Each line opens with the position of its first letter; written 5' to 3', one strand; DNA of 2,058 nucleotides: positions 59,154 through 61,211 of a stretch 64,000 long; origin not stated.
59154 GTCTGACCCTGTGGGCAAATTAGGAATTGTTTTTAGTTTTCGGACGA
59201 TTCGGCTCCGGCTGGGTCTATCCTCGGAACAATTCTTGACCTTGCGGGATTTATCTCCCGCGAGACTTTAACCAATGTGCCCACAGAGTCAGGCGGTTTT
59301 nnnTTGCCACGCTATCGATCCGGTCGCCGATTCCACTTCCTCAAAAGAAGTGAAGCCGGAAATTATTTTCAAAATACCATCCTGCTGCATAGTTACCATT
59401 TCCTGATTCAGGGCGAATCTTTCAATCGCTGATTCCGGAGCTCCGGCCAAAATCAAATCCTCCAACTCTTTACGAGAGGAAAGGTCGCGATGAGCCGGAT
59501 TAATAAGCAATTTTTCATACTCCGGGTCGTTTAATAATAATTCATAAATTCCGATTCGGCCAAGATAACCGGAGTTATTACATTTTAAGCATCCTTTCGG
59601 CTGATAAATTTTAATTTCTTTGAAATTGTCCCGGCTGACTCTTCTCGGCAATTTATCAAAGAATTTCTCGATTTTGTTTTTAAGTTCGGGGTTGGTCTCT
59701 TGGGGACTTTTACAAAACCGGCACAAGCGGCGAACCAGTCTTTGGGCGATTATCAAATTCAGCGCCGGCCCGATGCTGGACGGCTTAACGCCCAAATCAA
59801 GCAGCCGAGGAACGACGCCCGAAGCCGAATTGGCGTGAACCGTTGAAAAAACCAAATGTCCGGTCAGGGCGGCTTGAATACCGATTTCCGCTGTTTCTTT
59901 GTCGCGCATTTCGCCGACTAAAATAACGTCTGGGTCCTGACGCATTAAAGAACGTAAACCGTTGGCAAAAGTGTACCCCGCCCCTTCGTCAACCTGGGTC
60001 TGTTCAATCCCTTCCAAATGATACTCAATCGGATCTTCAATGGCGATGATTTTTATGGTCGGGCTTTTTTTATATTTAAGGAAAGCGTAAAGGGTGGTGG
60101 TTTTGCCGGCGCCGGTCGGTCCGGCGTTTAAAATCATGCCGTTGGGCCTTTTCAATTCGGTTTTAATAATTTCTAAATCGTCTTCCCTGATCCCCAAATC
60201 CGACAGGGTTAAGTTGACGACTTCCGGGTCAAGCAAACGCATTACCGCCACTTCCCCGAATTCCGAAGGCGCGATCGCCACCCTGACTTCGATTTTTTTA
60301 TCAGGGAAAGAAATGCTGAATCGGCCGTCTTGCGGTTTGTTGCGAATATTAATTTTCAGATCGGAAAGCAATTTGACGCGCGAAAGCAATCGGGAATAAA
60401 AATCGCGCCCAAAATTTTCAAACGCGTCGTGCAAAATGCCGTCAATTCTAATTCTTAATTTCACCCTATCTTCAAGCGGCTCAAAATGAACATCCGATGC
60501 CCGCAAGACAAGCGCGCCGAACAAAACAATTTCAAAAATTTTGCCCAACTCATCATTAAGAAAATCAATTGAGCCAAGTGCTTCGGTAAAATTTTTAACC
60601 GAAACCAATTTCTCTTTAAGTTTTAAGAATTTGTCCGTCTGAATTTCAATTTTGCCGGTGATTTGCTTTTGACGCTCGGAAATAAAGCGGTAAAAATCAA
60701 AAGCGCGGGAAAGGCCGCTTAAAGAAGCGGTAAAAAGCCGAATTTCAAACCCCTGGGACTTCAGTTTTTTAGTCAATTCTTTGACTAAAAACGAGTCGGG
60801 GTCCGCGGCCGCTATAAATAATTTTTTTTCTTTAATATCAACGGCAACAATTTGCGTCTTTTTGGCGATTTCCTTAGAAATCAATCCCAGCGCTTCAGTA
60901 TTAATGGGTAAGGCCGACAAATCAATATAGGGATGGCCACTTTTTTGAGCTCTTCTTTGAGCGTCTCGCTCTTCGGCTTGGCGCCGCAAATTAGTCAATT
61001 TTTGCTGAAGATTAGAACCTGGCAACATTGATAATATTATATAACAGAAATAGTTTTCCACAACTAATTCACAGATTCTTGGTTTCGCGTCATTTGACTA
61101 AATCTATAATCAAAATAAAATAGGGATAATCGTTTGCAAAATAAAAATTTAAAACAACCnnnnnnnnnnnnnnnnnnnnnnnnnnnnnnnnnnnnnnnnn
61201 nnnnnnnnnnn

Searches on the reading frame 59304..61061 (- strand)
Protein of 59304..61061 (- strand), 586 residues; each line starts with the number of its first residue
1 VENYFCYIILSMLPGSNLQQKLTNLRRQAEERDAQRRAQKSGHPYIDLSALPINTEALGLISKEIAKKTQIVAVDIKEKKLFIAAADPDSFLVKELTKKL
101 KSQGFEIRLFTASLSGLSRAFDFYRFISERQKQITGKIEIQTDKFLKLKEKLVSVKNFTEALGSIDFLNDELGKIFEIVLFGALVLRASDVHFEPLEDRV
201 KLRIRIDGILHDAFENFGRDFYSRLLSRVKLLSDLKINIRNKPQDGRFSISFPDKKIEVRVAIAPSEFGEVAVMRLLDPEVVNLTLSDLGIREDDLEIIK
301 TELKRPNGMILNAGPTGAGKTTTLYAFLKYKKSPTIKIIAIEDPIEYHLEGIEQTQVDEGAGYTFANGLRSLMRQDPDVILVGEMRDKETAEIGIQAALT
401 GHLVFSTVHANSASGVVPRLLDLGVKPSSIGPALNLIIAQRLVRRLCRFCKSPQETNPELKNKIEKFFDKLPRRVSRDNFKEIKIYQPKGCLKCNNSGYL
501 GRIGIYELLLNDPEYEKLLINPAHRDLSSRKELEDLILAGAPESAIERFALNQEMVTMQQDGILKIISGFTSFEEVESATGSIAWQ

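Call 73: search_protein_families(library=ncbifam, proteins=[window:59304-61061:-], max_evalue=0.00001)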
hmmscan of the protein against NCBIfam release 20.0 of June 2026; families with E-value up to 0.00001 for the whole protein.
window:59304-61061:- (586 aa): 16 families
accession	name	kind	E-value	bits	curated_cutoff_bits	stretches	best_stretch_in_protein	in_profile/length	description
TIGR02533.1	type_II_gspE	equivalog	1.1e-128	429.9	630.25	1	62-580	5-486/486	type II secretion system ATPase GspE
TIGR02538.1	type_IV_pilB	equivalog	2.4e-128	429.2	675.65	1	18-580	31-562/564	type IV-A pilus assembly ATPase PilB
NF053534.1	T4PilAsmATPsTfpB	equivalog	5.6e-112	375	850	1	18-576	53-578/584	type IV pilus assembly ATPase TfpB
NF007755.0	PRK10436.1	equivalog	1.3e-108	363.7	617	1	124-582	45-461/465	type II secretion system protein GspE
NF041000.1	ATPase_ComGA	equivalog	5.2e-71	238.8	300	1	182-444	6-266/267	competence type IV pilus ATPase ComGA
TIGR01420.1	pilT_fam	subfamily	9e-46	156.7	319.1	1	184-423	10-242/343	PilT/PilU family type 4a pilus ATPase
TIGR02525.1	plasmid_TraJ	equivalog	1.9e-24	86.3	368.3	1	273-423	121-272/372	plasmid transfer ATPase TraJ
TIGR02524.1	dot_icm_DotB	equivalog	2.5e-16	59.8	463.3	1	306-443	133-279/358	Dot/Icm type IV secretion system ATPase DotB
NF058587.1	archaellum_moto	equivalog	4.9e-15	55.3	550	1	311-445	279-419/527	archaellum flagellar ATPase motor FlaI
TIGR03819.1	heli_sec_ATPase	hypoth_equivalog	1.2e-12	47.7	373.15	1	266-425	136-302/340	TadA family conjugal transfer-associated ATPase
TIGR02782.1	TrbB_P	equivalog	4.7e-12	45.8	304.55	1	309-423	138-255/303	P-type conjugative transfer ATPase TrbB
TIGR02788.1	VirB11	equivalog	2.8e-10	39.7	249.95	1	310-431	147-272/308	P-type DNA transfer ATPase VirB11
NF010469.0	PRK13894.1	subfamily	9.4e-10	38.3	508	1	298-424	141-268/320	conjugal transfer ATPase TrbB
NF010407.0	PRK13833.1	subfamily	1.9e-09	37.4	499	1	297-428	135-267/323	conjugal transfer protein TrbB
NF053672.1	bindosome_BasE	exception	3.2e-09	36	1000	1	312-423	275-391/512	bindosome assembly system ATPase subunit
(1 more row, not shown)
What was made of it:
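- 59301..61061 (-): PilB/GspE-family secretion ATPase gene, convergent with the RNA. It is context rather than part of the RNA. NCBIfam GspE 430 bits and PilB 429 bits, both below the equivalog cut-offs (call 73).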
